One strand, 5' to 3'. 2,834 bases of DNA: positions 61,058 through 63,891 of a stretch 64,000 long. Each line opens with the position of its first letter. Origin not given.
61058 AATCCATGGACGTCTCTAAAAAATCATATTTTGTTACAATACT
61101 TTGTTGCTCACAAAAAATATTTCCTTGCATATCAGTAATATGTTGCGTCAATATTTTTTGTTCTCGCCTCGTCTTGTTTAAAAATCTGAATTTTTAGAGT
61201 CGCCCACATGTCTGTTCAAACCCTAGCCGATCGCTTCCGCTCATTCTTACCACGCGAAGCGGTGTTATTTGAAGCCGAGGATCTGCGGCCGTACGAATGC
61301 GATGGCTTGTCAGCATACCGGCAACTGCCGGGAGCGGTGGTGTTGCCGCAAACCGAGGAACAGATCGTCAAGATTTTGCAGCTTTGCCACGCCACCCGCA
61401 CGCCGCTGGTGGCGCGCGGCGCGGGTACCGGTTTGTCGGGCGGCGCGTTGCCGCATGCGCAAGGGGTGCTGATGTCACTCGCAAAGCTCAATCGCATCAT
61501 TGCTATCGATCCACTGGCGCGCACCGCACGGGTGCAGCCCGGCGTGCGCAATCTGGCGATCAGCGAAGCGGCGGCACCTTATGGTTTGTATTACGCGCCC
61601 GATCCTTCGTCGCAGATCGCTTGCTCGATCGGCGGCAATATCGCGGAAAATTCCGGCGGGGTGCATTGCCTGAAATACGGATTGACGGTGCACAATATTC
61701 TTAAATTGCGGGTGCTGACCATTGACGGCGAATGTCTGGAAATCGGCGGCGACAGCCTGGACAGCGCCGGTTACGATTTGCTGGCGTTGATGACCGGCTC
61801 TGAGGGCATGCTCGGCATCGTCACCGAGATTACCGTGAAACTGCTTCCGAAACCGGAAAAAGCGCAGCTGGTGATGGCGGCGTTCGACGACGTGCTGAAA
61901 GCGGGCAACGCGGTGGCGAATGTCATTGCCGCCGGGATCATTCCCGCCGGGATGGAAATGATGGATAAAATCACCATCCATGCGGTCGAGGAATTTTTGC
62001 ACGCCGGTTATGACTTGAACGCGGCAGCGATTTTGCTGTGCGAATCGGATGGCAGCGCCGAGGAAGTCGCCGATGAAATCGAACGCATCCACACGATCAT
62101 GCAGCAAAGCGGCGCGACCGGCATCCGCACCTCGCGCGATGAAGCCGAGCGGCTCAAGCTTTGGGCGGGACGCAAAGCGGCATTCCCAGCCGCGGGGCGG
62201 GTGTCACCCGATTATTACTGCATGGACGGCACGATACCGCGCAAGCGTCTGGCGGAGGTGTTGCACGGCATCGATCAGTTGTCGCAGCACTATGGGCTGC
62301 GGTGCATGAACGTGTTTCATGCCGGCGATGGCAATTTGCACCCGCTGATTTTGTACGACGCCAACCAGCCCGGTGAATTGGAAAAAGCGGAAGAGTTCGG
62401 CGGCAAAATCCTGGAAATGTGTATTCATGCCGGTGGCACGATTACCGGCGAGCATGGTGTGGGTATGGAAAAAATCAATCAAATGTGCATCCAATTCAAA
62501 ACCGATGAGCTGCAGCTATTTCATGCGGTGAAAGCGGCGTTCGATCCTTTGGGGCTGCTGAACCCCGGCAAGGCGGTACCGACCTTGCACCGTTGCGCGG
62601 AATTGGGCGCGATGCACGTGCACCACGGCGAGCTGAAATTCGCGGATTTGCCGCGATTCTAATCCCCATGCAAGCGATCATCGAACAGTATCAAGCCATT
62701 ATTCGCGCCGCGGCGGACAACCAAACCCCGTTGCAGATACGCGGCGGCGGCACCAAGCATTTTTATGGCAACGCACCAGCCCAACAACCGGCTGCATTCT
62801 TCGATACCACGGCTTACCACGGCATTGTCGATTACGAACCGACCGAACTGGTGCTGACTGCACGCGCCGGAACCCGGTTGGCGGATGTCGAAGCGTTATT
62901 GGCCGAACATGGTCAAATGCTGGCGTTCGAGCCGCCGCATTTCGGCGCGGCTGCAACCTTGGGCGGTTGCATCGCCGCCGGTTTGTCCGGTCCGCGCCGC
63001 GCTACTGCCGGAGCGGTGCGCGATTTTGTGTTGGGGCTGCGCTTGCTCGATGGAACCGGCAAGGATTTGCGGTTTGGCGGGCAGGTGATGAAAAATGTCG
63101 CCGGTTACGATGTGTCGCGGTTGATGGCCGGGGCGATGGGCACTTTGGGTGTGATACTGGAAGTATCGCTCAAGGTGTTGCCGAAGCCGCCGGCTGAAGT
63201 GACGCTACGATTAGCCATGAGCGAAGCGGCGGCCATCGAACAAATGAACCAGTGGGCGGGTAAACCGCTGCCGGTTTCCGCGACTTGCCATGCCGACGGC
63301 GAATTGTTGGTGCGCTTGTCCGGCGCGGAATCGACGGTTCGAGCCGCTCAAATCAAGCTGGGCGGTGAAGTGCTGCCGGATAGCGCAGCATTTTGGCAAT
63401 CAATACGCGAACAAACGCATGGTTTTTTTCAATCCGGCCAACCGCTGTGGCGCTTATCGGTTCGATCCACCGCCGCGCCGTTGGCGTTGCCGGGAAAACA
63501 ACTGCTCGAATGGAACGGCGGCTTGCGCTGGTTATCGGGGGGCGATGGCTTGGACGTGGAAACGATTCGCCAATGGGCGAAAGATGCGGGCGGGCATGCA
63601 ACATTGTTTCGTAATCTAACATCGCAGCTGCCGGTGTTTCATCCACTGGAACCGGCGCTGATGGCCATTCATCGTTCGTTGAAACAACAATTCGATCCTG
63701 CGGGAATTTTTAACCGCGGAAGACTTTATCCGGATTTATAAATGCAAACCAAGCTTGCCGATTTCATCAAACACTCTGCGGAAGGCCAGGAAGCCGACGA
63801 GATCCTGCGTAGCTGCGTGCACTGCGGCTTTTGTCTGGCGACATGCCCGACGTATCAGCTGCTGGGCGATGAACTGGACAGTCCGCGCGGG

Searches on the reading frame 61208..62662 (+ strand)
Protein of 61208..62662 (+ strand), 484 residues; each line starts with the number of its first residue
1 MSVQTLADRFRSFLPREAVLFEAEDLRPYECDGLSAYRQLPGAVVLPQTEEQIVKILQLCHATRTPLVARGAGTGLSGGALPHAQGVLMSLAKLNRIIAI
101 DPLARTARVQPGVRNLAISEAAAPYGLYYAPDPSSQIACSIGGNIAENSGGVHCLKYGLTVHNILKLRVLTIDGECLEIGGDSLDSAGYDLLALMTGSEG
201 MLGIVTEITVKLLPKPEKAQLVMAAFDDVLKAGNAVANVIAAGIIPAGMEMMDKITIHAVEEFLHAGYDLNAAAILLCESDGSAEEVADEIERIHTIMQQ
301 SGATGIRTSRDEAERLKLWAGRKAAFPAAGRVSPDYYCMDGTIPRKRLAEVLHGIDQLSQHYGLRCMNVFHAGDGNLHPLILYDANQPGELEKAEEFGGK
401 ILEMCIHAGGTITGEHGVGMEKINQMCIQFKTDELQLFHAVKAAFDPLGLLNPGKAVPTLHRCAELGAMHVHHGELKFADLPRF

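Call 51: search_protein_families(library=pfam, proteins=[window:61208-62662:+], max_evalue=0.00001)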
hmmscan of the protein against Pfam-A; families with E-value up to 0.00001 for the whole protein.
window:61208-62662:+ (484 aa): 2 families
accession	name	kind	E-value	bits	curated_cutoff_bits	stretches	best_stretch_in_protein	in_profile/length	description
PF02913.24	FAD-oxidase_C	-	5.6e-71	239.6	21.2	1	215-455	1-247/248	FAD linked oxidases, C-terminal domain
PF01565.28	FAD_binding_4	-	5.2e-39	133.6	26.4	1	41-179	1-138/139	FAD binding domain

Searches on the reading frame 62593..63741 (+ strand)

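Call 51: search_protein_families(library=pfam, proteins=[window:62593-63741:+], max_evalue=0.00001)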
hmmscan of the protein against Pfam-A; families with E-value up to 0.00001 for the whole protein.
window:62593-63741:+ (382 aa): 1 family
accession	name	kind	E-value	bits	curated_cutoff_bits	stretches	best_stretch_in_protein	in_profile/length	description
PF01565.28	FAD_binding_4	-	7.1e-24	84.5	26.4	1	31-160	11-137/139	FAD binding domain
